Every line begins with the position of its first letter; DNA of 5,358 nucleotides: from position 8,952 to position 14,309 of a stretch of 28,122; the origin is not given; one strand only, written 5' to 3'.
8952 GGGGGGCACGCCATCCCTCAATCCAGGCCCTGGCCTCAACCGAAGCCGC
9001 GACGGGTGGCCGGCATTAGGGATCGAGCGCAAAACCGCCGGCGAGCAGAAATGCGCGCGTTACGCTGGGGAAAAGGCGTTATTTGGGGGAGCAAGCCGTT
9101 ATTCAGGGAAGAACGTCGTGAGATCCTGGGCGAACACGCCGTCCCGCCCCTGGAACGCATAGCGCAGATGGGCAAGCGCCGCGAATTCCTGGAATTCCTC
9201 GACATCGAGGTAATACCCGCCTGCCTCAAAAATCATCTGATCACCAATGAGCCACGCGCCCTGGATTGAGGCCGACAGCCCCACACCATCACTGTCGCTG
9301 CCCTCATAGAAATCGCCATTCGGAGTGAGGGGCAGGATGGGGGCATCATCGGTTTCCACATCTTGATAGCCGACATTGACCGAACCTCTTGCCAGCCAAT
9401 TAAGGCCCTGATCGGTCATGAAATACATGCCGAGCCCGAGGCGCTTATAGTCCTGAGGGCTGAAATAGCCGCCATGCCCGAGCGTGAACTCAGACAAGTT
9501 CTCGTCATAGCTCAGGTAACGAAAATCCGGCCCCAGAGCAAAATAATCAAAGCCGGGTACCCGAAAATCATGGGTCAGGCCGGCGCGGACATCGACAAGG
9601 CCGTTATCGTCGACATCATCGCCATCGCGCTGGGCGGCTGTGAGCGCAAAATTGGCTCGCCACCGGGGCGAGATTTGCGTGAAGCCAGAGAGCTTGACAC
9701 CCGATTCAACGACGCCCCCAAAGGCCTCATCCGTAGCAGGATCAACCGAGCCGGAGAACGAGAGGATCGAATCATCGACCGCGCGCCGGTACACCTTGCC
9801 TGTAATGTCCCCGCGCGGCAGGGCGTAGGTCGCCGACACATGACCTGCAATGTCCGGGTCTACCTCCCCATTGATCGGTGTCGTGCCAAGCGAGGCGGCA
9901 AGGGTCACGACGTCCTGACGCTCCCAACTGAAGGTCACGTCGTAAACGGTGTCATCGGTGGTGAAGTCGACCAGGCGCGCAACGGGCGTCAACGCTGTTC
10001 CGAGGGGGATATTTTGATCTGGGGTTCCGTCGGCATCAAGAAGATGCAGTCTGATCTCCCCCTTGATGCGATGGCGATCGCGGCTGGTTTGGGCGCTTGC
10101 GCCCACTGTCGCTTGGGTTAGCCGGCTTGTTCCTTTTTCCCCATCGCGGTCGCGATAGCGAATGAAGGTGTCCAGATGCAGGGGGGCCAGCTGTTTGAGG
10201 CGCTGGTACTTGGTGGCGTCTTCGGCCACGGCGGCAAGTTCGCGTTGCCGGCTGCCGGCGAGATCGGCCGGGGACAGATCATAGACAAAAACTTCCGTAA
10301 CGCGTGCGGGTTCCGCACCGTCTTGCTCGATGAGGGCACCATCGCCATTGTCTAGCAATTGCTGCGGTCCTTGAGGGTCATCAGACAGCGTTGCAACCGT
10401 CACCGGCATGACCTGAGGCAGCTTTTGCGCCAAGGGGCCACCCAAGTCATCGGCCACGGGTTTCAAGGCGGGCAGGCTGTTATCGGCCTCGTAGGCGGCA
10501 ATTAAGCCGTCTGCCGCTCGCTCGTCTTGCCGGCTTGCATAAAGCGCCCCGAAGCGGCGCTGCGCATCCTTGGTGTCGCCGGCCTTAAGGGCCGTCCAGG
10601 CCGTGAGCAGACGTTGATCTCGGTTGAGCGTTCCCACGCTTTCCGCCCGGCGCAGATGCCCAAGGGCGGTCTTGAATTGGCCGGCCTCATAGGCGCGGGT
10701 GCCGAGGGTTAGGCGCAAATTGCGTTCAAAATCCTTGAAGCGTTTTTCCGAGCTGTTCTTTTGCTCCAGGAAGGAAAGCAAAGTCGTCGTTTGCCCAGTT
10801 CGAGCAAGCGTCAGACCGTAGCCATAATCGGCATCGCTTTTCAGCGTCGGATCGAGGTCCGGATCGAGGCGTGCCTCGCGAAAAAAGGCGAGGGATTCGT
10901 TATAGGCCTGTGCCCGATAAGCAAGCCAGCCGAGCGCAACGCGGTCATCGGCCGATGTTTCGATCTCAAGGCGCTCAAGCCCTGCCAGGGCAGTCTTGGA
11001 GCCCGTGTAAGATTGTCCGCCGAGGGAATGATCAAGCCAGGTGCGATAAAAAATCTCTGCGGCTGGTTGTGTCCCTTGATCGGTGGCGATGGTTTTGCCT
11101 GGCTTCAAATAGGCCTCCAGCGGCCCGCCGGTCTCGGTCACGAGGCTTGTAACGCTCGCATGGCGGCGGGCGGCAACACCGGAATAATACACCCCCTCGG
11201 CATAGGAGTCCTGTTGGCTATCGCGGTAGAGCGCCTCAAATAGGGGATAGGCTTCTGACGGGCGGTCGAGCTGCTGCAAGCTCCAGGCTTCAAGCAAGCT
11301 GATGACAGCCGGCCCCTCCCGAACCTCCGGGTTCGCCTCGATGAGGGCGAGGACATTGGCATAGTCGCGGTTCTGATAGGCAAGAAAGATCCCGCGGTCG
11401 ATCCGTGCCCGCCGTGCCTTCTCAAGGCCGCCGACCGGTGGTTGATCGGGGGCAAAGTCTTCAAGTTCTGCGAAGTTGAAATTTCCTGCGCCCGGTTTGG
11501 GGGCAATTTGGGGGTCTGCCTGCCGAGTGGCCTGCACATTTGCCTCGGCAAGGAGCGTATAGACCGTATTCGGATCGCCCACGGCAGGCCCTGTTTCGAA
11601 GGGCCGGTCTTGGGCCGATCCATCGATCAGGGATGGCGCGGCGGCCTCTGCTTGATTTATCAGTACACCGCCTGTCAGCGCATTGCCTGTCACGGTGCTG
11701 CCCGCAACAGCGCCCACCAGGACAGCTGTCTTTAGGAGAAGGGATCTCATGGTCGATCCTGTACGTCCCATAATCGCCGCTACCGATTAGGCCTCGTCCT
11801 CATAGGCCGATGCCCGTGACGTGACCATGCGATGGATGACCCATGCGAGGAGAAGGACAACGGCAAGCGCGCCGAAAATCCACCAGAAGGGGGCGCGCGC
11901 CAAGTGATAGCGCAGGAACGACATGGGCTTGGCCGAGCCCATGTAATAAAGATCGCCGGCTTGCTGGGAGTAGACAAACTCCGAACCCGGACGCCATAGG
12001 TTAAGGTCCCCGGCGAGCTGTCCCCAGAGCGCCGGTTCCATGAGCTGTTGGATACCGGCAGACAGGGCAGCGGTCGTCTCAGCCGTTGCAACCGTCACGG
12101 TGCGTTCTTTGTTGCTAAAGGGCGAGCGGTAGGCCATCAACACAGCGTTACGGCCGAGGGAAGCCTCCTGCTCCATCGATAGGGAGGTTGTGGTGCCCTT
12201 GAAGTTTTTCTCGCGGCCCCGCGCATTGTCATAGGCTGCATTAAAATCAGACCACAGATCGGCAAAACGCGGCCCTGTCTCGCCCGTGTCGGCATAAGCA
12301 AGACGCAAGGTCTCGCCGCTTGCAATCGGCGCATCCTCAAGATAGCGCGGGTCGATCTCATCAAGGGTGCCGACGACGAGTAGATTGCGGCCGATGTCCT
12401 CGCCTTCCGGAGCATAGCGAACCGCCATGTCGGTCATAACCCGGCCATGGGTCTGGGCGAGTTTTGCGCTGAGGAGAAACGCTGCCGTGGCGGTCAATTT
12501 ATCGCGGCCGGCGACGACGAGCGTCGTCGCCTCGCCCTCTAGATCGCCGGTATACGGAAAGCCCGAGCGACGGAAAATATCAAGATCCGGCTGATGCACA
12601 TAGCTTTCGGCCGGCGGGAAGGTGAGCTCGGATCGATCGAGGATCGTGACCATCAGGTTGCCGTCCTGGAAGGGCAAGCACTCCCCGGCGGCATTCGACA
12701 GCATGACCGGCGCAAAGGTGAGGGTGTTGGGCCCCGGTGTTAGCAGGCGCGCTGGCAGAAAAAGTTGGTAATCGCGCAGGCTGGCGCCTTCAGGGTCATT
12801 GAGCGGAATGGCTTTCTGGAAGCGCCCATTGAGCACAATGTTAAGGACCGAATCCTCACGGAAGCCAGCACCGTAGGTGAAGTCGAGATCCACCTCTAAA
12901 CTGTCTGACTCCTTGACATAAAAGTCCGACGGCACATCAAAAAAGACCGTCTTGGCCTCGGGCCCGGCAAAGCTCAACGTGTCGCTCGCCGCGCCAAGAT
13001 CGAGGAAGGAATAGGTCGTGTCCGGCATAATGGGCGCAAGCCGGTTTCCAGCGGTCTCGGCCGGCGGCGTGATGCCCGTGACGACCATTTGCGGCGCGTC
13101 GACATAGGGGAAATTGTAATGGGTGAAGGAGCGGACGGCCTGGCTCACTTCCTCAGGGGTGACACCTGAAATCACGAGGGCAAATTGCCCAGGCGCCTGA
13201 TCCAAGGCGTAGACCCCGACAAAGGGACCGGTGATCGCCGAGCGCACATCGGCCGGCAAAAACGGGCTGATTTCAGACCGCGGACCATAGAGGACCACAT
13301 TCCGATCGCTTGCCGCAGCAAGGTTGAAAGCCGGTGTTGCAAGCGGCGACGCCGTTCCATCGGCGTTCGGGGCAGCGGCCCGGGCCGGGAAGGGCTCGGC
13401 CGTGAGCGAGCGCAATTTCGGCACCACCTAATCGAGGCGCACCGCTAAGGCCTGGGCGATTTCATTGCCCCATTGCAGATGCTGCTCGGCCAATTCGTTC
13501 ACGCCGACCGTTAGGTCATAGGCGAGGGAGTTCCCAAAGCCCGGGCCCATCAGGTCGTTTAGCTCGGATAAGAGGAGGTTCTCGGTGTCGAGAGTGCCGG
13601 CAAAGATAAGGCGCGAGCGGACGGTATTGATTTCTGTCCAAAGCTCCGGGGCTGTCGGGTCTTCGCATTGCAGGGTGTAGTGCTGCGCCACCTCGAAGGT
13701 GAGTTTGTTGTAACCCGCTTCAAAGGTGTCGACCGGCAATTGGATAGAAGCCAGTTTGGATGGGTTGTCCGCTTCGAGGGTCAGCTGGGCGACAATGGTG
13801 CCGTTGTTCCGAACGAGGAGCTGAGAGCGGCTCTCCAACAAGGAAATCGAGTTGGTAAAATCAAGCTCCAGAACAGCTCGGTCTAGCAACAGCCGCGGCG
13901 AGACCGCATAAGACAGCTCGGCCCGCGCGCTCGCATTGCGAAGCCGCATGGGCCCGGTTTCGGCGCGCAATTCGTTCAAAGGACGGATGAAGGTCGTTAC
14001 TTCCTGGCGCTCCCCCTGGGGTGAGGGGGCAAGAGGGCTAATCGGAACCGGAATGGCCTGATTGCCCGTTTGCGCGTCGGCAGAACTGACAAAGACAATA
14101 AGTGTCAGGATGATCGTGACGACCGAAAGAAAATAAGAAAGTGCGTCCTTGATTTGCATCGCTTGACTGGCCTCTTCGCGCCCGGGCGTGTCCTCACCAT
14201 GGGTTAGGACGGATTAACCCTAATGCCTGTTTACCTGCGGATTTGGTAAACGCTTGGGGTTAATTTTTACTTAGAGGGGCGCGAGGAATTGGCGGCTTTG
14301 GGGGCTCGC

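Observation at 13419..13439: A single in-frame amber codon splits bcsB in an otherwise intact cellulose synthase cluster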

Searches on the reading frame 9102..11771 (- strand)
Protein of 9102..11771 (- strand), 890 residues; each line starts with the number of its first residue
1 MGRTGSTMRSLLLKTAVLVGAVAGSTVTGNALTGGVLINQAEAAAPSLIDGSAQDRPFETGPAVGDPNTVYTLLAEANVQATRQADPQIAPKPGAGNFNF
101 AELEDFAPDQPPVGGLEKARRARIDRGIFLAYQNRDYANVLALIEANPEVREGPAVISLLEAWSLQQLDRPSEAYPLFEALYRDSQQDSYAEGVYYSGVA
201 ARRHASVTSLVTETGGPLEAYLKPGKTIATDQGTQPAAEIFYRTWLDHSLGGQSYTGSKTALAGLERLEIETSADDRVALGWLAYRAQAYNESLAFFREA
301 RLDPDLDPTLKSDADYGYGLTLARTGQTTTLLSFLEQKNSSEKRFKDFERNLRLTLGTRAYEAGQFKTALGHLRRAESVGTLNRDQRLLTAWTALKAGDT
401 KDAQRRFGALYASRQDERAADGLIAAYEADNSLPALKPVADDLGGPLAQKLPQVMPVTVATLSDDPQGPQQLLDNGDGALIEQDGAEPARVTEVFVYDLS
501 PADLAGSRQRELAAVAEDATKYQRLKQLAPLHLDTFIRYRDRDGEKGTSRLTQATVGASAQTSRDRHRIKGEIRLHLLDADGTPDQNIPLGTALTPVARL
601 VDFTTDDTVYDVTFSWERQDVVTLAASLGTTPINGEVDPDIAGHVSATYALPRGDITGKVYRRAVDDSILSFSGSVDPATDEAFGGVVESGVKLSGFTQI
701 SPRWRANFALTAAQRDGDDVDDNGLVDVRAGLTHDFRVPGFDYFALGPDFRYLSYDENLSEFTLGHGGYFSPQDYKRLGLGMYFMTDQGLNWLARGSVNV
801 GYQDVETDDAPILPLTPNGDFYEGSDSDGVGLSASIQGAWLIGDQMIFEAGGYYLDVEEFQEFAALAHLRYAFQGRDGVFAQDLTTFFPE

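Call 4: search_protein_families(library=pfam, proteins=[window:9102-11771:-])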
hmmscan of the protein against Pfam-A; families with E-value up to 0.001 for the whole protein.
window:9102-11771:- (890 aa): 1 family
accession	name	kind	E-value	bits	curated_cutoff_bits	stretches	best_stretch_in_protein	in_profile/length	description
PF05420.17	BCSC_C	-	2.5e-42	145.7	23.5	1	550-874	2-336/336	Cellulose synthase operon protein C C-terminus (BCSC_C)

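Call 25: search_protein_families(library=ncbifam, proteins=[window:9102-11771:-], max_evalue=0.00001)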
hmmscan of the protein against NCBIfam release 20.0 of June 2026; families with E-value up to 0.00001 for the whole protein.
window:9102-11771:- (890 aa): 1 family
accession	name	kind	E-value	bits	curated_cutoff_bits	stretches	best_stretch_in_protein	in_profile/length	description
NF008520.0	PRK11447.1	equivalog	5.6e-18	64.2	858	1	624-816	878-1070/1157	cellulose synthase complex outer membrane protein BcsC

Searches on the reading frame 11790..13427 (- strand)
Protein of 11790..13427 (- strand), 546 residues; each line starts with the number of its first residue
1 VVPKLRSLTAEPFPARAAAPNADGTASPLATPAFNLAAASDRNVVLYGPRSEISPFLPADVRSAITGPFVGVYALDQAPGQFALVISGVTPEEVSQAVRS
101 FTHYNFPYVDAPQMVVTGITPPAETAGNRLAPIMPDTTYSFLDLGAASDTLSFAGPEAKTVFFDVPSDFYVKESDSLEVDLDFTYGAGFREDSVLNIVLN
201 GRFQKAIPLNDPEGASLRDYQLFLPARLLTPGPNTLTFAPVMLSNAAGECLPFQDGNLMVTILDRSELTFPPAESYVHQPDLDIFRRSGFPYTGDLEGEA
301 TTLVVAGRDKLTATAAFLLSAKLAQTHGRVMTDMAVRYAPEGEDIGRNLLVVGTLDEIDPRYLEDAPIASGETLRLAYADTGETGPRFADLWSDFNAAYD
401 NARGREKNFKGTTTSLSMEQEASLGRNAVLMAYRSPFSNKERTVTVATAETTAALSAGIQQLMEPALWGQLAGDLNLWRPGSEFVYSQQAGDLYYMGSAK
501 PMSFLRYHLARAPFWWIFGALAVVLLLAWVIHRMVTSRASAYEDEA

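Call 4: search_protein_families(library=pfam, proteins=[window:11790-13427:-])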
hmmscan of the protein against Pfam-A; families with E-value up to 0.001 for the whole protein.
window:11790-13427:- (546 aa): 1 family
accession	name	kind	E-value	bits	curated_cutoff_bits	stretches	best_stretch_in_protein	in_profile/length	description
PF03170.19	BcsB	-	1.1e-46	159.9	21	1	37-444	201-604/606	Bacterial cellulose synthase subunit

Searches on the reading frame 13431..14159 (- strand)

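Call 4: search_protein_families(library=pfam, proteins=[window:13431-14159:-])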
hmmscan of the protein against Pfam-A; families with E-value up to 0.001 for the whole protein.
window:13431-14159:- (243 aa): 1 family
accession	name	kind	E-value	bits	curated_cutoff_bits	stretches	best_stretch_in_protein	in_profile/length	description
PF03170.19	BcsB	-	9.3e-29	100.7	21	1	60-189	7-135/606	Bacterial cellulose synthase subunit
